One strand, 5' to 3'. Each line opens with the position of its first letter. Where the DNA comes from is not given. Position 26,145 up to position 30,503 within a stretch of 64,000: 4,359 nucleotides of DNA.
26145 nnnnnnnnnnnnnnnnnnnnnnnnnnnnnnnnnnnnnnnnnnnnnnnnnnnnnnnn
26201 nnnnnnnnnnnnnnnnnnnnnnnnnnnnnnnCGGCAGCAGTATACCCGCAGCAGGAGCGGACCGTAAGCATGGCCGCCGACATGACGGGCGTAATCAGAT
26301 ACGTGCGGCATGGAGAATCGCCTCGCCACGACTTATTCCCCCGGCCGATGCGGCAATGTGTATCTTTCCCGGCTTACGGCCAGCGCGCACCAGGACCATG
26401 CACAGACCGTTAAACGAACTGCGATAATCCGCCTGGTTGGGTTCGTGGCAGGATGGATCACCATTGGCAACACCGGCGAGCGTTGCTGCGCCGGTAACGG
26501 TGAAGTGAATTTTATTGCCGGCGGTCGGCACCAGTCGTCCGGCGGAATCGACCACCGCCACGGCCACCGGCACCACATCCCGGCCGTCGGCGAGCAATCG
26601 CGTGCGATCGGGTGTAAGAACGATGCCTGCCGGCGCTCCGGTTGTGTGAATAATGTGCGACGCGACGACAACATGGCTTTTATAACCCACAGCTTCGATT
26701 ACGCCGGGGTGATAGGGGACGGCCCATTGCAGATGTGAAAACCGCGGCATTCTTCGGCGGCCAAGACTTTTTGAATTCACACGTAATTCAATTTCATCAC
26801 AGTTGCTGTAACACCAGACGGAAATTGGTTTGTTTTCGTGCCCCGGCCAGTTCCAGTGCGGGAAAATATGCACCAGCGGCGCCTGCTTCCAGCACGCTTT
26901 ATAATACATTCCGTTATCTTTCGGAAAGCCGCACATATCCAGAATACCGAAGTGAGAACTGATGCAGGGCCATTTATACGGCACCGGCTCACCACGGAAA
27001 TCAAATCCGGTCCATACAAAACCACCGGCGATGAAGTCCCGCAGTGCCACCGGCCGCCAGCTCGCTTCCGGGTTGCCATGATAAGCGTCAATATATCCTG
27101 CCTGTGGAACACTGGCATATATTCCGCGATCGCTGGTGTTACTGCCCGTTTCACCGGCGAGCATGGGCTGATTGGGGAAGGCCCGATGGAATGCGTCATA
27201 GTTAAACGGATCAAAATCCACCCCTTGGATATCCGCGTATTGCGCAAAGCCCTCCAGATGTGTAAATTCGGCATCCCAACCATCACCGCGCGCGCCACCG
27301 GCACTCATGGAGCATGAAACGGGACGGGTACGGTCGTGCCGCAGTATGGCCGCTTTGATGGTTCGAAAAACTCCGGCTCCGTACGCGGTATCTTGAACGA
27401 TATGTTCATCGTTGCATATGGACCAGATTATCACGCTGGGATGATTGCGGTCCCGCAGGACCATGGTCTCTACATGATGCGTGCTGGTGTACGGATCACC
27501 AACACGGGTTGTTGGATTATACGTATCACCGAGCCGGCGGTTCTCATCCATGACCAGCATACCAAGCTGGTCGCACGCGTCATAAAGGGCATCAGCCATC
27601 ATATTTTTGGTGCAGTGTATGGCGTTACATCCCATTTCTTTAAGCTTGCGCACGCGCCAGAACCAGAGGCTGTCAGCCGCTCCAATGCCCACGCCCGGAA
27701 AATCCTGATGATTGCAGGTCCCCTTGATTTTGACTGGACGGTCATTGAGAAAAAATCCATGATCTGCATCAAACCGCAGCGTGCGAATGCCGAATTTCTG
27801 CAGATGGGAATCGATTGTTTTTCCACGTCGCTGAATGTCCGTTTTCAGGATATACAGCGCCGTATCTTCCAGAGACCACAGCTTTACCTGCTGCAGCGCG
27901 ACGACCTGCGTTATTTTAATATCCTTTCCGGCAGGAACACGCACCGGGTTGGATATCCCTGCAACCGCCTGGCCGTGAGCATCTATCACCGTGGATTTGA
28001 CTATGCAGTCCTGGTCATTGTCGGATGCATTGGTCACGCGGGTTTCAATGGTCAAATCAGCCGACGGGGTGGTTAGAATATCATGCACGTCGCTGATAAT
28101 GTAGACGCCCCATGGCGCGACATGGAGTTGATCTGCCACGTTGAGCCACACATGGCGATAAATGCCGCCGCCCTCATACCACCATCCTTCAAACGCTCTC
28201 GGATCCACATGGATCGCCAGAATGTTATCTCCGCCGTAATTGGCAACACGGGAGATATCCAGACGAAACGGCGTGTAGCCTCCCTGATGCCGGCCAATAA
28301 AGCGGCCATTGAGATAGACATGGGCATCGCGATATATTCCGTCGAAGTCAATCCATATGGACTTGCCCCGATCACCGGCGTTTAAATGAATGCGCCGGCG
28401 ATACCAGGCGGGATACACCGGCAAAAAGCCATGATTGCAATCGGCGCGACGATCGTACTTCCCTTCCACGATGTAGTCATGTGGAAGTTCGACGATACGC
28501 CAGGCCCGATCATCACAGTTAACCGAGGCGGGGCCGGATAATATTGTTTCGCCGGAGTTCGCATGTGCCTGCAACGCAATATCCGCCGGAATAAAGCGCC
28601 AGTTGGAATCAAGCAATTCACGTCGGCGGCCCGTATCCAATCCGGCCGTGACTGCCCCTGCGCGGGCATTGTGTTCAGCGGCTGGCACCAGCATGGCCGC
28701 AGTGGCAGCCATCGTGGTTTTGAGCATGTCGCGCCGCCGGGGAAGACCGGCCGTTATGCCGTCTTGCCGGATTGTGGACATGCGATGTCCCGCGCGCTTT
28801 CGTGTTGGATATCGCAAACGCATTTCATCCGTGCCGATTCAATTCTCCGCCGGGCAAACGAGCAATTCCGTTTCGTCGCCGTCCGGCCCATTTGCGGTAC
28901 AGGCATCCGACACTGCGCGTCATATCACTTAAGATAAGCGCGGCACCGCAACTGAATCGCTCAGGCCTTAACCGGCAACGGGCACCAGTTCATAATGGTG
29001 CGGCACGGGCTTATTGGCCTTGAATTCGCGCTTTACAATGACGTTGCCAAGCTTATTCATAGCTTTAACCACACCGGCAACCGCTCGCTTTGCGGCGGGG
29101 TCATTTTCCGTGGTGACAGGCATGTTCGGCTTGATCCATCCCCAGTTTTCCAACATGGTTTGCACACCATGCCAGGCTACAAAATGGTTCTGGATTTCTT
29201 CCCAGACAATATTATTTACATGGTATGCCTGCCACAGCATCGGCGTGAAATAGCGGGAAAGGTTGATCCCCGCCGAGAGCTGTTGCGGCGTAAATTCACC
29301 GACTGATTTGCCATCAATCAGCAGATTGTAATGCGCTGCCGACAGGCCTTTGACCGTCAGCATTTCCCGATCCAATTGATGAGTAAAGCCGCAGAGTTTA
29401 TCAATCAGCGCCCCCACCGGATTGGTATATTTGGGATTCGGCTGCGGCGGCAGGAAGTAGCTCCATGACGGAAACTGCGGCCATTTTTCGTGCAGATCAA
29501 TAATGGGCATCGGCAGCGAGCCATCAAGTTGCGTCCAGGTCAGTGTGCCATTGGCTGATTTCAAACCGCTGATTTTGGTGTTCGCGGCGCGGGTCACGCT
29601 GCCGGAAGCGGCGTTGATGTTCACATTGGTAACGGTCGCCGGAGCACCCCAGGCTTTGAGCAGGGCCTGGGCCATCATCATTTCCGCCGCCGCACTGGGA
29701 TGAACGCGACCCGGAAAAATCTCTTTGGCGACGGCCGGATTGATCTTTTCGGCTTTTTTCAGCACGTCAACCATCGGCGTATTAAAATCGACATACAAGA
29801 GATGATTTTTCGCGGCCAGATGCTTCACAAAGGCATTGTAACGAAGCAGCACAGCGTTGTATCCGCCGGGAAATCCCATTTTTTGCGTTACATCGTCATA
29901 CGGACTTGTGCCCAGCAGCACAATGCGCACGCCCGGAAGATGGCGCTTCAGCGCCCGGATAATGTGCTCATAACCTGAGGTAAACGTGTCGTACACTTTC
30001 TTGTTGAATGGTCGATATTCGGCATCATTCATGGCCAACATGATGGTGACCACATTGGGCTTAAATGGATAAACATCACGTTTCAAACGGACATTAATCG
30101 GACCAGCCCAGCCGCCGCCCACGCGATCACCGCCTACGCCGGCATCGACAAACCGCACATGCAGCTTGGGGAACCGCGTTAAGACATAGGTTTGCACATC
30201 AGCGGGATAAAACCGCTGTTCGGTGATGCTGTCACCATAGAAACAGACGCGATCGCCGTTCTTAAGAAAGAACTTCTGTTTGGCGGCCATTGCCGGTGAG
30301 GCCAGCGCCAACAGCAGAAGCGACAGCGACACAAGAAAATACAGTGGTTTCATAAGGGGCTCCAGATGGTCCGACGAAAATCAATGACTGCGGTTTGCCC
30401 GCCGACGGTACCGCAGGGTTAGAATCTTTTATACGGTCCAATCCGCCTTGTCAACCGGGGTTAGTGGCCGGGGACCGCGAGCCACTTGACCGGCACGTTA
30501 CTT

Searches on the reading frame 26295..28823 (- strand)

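Call 52: search_protein_families(library=pfam, proteins=[window:26295-28823:-], max_evalue=0.000001)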
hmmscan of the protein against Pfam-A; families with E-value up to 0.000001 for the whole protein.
window:26295-28823:- (842 aa): 6 families
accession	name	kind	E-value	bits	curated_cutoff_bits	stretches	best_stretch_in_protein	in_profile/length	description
PF18565.7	Glyco_hydro2_C5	-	1.4e-33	115.3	32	1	734-832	1-99/103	Glycoside hydrolase family 2 C-terminal domain 5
PF02836.23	Glyco_hydro_2_C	-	1.2e-21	77.6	21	1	354-617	5-273/302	Glycosyl hydrolases family 2, TIM barrel domain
PF16355.11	DUF4982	-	2.3e-20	72.7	23.9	1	665-720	2-60/61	Domain of unknown function (DUF4982)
PF02837.24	Glyco_hydro_2_N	-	5.1e-17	62.8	28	1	71-227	4-165/169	Glycosyl hydrolases family 2, sugar binding domain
PF00703.27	Glyco_hydro_2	-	1.5e-13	51.9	23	1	249-347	15-109/109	Glycosyl hydrolases family 2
PF22666.2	Glyco_hydro_2_N2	-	2e-08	34.9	27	1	138-209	49-120/167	Glycosyl hydrolase 2 galactose-binding domain-like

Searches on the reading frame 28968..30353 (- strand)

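Call 52: search_protein_families(library=pfam, proteins=[window:28968-30353:-], max_evalue=0.000001)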
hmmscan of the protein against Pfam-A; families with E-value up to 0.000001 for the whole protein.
window:28968-30353:- (461 aa): 2 families
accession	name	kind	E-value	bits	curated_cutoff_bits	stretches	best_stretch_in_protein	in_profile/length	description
PF13472.12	Lipase_GDSL_2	-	3.1e-21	77.1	32.9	1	38-222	1-174/178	GDSL-like Lipase/Acylhydrolase family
PF00657.28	Lipase_GDSL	-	7.6e-09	36.5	23.6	1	39-231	4-208/208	GDSL-like Lipase/Acylhydrolase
